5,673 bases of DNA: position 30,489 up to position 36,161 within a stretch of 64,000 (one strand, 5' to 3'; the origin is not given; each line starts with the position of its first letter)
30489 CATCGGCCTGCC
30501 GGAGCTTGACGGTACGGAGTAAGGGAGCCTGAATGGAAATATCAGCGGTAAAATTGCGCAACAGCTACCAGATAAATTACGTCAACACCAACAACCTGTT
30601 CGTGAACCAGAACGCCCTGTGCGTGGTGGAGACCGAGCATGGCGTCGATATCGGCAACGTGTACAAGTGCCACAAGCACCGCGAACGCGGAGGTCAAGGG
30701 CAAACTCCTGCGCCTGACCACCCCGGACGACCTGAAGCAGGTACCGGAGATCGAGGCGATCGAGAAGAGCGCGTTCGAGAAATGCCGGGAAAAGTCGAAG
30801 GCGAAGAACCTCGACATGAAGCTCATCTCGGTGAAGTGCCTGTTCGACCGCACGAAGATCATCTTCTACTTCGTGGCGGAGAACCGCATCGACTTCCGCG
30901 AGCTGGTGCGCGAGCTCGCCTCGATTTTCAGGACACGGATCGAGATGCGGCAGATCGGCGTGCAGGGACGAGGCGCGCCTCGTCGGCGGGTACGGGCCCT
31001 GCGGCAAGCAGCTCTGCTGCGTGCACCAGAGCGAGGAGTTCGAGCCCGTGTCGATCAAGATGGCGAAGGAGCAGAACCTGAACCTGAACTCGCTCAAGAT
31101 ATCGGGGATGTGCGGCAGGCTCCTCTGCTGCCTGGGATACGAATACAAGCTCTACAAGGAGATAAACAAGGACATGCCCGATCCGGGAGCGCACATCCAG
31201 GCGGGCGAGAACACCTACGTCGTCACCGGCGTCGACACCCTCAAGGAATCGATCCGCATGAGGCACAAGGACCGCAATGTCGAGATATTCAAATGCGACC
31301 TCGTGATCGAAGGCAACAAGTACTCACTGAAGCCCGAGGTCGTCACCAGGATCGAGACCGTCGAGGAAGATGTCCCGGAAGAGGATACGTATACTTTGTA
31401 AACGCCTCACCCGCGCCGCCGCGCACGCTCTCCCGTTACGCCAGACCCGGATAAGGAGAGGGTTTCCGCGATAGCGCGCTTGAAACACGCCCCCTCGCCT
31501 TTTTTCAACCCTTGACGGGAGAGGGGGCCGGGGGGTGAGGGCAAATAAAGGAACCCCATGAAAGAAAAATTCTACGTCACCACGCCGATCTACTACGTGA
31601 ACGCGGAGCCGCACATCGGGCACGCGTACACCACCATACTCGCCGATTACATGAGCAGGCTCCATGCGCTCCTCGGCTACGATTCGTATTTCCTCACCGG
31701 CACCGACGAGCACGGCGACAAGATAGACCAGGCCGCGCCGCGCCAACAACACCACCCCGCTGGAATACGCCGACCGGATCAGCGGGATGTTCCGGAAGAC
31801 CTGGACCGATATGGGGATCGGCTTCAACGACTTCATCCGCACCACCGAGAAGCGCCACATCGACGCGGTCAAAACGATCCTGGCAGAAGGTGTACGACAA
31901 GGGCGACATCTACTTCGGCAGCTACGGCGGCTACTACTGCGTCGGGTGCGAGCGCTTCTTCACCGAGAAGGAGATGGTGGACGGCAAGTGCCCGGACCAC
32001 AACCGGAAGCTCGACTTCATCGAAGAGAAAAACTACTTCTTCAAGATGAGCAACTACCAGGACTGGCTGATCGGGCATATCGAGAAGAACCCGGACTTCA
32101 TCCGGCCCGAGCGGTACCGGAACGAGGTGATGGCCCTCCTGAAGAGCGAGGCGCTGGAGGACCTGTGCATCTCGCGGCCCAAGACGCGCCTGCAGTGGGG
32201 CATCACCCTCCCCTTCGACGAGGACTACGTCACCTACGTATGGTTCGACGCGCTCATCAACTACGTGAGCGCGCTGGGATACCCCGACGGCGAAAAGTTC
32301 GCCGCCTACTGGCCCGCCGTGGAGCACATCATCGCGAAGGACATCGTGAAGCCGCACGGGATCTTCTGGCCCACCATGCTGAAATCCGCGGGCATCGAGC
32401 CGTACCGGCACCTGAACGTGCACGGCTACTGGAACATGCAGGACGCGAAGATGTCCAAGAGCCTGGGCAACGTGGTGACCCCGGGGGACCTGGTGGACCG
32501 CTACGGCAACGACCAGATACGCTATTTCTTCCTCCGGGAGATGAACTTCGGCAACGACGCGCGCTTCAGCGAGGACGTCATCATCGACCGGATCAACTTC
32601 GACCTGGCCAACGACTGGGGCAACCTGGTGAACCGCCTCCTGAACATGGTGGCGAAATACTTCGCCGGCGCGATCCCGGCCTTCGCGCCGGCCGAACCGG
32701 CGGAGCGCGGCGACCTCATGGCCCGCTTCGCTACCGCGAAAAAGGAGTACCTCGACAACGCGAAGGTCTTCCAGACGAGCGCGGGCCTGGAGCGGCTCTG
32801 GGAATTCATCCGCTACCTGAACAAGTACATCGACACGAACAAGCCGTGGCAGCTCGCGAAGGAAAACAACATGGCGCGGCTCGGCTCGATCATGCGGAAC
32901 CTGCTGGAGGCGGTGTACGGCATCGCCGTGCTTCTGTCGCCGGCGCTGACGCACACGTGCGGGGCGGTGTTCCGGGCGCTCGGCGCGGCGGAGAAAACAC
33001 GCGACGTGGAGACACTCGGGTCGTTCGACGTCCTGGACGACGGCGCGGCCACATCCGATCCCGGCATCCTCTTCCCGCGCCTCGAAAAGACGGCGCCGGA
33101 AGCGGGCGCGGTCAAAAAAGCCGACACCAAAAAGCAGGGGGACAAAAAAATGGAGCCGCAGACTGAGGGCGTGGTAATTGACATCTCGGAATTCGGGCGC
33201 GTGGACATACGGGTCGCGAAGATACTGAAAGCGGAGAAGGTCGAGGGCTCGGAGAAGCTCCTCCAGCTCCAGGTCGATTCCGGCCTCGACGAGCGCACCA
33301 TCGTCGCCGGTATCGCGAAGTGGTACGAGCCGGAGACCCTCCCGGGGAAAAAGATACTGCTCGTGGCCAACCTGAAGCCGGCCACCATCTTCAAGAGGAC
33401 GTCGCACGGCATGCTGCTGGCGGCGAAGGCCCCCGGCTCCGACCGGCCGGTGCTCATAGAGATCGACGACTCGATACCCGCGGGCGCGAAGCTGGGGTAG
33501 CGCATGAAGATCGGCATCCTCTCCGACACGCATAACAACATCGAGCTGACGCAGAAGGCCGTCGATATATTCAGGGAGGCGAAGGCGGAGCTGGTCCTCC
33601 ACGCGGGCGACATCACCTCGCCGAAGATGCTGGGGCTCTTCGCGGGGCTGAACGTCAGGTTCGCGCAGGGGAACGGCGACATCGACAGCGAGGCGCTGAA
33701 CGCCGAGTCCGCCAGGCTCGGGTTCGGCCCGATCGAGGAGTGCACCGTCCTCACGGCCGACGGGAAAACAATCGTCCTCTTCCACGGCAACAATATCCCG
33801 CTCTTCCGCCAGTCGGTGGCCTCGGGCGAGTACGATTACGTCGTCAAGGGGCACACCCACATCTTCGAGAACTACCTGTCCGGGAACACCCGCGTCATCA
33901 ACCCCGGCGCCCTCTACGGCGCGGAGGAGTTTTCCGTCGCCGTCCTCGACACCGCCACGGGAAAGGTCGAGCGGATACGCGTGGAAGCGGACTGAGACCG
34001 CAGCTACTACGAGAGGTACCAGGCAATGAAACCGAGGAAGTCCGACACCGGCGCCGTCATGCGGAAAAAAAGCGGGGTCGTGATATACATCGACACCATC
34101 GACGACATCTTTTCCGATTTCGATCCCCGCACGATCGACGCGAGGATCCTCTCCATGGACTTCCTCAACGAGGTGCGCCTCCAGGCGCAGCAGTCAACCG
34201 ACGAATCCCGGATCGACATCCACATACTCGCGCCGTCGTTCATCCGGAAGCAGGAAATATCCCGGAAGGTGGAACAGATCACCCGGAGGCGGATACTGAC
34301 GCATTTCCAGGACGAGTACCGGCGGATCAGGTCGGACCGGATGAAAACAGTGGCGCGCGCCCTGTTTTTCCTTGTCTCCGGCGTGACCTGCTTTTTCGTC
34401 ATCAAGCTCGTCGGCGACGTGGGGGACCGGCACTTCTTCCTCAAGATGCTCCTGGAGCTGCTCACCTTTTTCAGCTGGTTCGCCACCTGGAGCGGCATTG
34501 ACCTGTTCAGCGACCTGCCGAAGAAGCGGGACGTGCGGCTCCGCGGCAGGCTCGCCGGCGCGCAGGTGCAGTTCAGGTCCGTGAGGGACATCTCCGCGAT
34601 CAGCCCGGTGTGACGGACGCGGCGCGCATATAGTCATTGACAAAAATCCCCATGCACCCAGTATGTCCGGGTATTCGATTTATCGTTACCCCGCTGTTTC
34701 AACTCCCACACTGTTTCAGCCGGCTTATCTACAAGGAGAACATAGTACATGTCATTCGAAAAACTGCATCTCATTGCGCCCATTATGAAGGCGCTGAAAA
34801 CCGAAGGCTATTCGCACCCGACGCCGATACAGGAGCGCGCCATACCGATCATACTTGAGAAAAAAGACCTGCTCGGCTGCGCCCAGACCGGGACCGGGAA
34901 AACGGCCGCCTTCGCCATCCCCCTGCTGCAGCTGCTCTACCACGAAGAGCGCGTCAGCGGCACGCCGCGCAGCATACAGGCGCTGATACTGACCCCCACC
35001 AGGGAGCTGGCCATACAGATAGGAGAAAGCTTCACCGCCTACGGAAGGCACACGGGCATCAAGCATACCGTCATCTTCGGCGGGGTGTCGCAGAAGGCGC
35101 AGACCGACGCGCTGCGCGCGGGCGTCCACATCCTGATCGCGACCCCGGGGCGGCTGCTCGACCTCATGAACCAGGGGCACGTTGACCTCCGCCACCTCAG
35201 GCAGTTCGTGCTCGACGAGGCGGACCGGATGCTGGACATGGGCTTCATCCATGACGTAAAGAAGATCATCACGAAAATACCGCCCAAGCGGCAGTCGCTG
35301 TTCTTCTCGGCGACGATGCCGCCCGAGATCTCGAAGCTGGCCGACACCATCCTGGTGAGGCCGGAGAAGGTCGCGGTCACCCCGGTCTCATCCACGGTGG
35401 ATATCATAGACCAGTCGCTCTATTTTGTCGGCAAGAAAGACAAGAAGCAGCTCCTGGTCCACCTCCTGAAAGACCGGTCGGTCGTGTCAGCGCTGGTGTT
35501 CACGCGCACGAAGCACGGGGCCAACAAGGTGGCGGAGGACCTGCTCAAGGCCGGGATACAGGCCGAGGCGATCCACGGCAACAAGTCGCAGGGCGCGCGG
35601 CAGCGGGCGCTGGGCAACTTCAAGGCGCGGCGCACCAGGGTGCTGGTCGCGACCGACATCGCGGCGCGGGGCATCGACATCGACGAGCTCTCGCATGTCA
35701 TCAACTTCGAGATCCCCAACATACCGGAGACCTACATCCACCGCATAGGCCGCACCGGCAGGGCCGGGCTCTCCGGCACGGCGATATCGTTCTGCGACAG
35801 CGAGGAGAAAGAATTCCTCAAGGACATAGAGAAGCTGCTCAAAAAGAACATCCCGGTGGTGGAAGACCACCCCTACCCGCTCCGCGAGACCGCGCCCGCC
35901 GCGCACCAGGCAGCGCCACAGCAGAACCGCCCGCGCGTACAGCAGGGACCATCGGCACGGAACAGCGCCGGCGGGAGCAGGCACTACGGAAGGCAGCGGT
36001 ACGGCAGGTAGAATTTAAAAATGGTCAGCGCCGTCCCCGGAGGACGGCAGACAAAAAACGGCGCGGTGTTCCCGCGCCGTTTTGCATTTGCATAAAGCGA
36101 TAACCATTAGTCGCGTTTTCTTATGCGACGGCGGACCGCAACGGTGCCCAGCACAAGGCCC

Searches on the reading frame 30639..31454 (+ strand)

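Call 27: search_protein_families(library=pfam, proteins=[window:30639-31454:+], max_evalue=0.001)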
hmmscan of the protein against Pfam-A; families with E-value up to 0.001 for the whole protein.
window:30639-31454:+ (271 aa): 1 family
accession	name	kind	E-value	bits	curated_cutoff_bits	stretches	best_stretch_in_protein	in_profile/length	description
PF04468.17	PSP1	-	3.9e-32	110.8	27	1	22-106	2-86/86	PSP1 C-terminal conserved region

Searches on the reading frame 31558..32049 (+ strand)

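Call 42: search_protein_families(library=pfam, proteins=[window:31558-32049:+], max_evalue=0.01)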
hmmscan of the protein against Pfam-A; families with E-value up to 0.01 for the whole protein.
window:31558-32049:+ (163 aa): 3 families
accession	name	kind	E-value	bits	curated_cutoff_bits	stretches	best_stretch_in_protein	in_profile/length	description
PF09334.17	tRNA-synt_1g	-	7.4e-19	68.2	20.1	1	5-72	1-68/391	tRNA synthetases class I (M)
PF00133.28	tRNA-synt_1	-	2e-09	37.2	22.7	1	2-60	22-80/414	tRNA synthetases class I (I, L, M and V)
PF01406.26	tRNA-synt_1e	-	0.0013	18.6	27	1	14-71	19-76/301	tRNA synthetases class I (C) catalytic domain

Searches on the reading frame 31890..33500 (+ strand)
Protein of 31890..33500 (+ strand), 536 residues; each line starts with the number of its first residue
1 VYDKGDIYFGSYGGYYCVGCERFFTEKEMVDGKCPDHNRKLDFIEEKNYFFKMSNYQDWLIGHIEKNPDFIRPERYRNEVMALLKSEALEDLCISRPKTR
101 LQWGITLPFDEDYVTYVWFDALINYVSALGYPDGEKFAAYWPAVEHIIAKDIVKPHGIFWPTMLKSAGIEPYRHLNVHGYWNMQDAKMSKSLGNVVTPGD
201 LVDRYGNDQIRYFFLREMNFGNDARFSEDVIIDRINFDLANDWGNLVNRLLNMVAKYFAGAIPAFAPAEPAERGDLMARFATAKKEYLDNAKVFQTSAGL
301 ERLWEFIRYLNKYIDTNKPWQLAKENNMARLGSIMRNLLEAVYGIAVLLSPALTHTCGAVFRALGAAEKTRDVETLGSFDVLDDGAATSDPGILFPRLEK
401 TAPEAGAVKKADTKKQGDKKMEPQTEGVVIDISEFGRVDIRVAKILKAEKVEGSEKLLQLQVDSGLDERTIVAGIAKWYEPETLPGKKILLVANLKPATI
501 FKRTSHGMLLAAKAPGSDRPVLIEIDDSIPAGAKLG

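Call 27: search_protein_families(library=pfam, proteins=[window:31890-33500:+], max_evalue=0.001)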
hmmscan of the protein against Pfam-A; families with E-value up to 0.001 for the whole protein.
window:31890-33500:+ (536 aa): 5 families
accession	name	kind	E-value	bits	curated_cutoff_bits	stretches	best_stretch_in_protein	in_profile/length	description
PF09334.17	tRNA-synt_1g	-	3.8e-61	207.4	20.1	1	45-250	180-390/391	tRNA synthetases class I (M)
PF01588.26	tRNA_bind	-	5.8e-24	84.5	27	1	440-534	1-96/96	Putative tRNA binding domain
PF00133.28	tRNA-synt_1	-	3.9e-15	56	22.7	1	115-226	299-413/414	tRNA synthetases class I (I, L, M and V)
PF01406.26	tRNA-synt_1e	-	2.1e-06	27.8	27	1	177-231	243-296/301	tRNA synthetases class I (C) catalytic domain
PF19303.5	Anticodon_3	-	3.6e-06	27.4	23.5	1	271-401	13-138/152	Anticodon binding domain of methionyl tRNA ligase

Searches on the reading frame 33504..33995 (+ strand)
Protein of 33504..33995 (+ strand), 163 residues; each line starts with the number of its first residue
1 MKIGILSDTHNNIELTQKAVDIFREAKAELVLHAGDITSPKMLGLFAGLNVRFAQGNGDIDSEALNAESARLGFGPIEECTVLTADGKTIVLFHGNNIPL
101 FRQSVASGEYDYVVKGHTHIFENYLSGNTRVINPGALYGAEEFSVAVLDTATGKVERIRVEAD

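Call 27: search_protein_families(library=pfam, proteins=[window:33504-33995:+], max_evalue=0.001)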
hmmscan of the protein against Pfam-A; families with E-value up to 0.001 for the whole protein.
window:33504-33995:+ (163 aa): 2 families
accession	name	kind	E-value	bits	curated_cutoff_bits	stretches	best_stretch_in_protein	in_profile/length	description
PF12850.12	Metallophos_2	-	1.7e-28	100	27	1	1-152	1-153/154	Calcineurin-like phosphoesterase superfamily domain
PF00149.33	Metallophos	-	1.4e-07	32.6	21.5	1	1-96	1-116/191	Calcineurin-like phosphoesterase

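Call 68: find_encoding_contigs(protein=window:33504-33995:+, flank=10000, max_places=10)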
Protein window:33504-33995:+ (163 aa): 2 contigs read that carry it; 2 places shown.
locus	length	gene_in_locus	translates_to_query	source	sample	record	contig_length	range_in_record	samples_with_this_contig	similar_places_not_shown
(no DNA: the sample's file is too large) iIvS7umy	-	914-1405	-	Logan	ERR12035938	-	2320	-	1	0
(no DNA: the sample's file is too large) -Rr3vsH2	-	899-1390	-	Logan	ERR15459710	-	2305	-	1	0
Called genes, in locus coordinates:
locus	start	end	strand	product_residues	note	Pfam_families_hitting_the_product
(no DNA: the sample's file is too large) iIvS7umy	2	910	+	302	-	?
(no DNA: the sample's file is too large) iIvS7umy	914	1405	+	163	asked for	PF00149:Metallophos (weak), PF12850:Metallophos_2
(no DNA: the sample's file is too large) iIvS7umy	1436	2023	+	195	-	-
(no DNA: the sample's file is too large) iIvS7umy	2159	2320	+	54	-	?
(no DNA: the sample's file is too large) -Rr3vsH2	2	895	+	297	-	?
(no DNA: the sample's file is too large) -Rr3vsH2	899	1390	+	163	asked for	PF00149:Metallophos (weak), PF12850:Metallophos_2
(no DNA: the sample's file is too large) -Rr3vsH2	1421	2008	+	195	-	-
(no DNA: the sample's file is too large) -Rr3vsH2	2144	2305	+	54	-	?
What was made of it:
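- Tried and rejected: It found the species in two Logan samples, but only on 2.3-kb contigs with no DNA held (call 68).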

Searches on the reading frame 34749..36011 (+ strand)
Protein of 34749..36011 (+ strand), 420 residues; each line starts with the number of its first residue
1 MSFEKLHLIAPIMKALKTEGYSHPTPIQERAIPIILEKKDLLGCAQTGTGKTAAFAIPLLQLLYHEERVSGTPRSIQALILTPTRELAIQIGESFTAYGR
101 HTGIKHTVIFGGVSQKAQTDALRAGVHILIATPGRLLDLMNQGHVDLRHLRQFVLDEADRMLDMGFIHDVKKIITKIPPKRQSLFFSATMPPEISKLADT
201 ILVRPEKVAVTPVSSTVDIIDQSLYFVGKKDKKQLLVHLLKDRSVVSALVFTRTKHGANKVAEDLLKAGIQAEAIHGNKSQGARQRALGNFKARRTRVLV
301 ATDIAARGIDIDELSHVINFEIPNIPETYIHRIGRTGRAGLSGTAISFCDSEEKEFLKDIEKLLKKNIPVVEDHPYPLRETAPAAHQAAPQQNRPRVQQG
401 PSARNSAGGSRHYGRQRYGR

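Call 27: search_protein_families(library=pfam, proteins=[window:34749-36011:+], max_evalue=0.001)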
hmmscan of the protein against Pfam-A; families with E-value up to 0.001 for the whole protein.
window:34749-36011:+ (420 aa): 3 families
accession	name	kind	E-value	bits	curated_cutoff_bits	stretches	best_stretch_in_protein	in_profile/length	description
PF00270.35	DEAD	-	4e-52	176.7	26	1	25-195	1-165/167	DEAD/DEAH box helicase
PF00271.37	Helicase_C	-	3.2e-31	108.3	23.5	1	232-340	2-110/110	Helicase conserved C-terminal domain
PF04851.21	ResIII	-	1.1e-06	29.1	22.5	1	24-190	4-162/164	Type III restriction enzyme, res subunit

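Call 41: find_related_loci(query=window:34749-36011:+, collection=genome_contigs, flank=10000)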
Query window:34749-36011:+ (420 aa) in genome_contigs; peptide patterns used: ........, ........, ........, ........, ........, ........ (x = any residue, [..] = any of these).
600 stretches matched a pattern (row limit reached: there are more); 593 encode a relative of the query (tblastn E <= 1e-3); the best 80 are kept; 80 distinct loci.
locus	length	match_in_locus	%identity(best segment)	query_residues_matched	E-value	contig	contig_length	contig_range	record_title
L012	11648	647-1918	68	1-420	0e+0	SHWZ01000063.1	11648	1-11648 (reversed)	MAG: Flavobacteriaceae bacterium isolate Baikal-deep-G79 BACOMB-C26716, whole genome shotgun sequence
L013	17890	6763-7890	74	1-376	0e+0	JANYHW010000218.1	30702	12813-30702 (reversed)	MAG: Cytophagales bacterium isolate GL140_2_metabinner_11 GL140_2_k141_357766, whole genome shotgun sequence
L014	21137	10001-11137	74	1-379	0e+0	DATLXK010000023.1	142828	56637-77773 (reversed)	MAG TPA_asm: Sphingobacteriaceae bacterium isolate SMAG_U13244 k141_4341, whole genome shotgun sequence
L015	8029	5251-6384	72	1-378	0e+0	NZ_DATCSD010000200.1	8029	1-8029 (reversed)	MAG: Ohtaekwangia sp. isolate SMAG_U7296 k141_33166, whole genome shotgun sequence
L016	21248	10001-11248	67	1-420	0e+0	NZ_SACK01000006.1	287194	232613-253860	Mucilaginibacter limnophilus strain YBJ-36 NODE_6_length_287194_cov_105, whole genome shotgun sequence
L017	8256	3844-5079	69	3-413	0e+0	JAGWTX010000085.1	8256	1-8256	MAG: Bacteroidota bacterium isolate REEB383 contig-150_9729, whole genome shotgun sequence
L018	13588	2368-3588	70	1-417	0e+0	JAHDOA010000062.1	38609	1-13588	MAG: Pelotomaculum sp. isolate SL1-B34.2 k141_101417, whole genome shotgun sequence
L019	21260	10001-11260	67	1-420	0e+0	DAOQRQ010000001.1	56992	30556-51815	MAG TPA_asm: Ferruginibacter sp. isolate AMR_MDS_1188 NODE_229_length_56992_cov_6.724485, whole genome shotgun sequence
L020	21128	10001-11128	74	3-378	0e+0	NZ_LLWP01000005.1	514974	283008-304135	Pedobacter sp. Hv1 Contig05, whole genome shotgun sequence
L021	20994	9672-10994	65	3-414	0e+0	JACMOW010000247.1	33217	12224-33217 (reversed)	MAG: Pedobacter sp. isolate LF-bin-288 FL-bin-288-contig-k141_1593285, whole genome shotgun sequence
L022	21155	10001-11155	69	1-391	0e+0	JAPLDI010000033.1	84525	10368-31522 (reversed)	MAG: Bacteroidetes bacterium isolate LacPavin_0818_WC55_MAG_47_11 LacPavin_0818_WC55_scaffold_65126, whole genome shotgu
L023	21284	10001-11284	64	1-417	0e+0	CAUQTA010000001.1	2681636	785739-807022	MAG TPA_asm: uncultured Sphingobacteriales bacterium isolate ERR9968855_bin.12_MetaWRAP_v1.3_MAG genome assembly, contig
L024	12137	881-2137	66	1-417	0e+0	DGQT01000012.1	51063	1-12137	MAG TPA_asm: Chitinophagaceae bacterium UBA4407 UBA4407_contig_43, whole genome shotgun sequence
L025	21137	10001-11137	72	1-378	0e+0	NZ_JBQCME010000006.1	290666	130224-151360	Pedobacter sp. SAFR-022 NODE_6_length_290666_cov_296.791991, whole genome shotgun sequence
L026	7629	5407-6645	66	1-419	0e+0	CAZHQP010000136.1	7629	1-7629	MAG TPA_asm: uncultured Roseivirgaceae bacterium isolate SRP199154_co2_66 genome assembly, contig: NODE_7237_length_7629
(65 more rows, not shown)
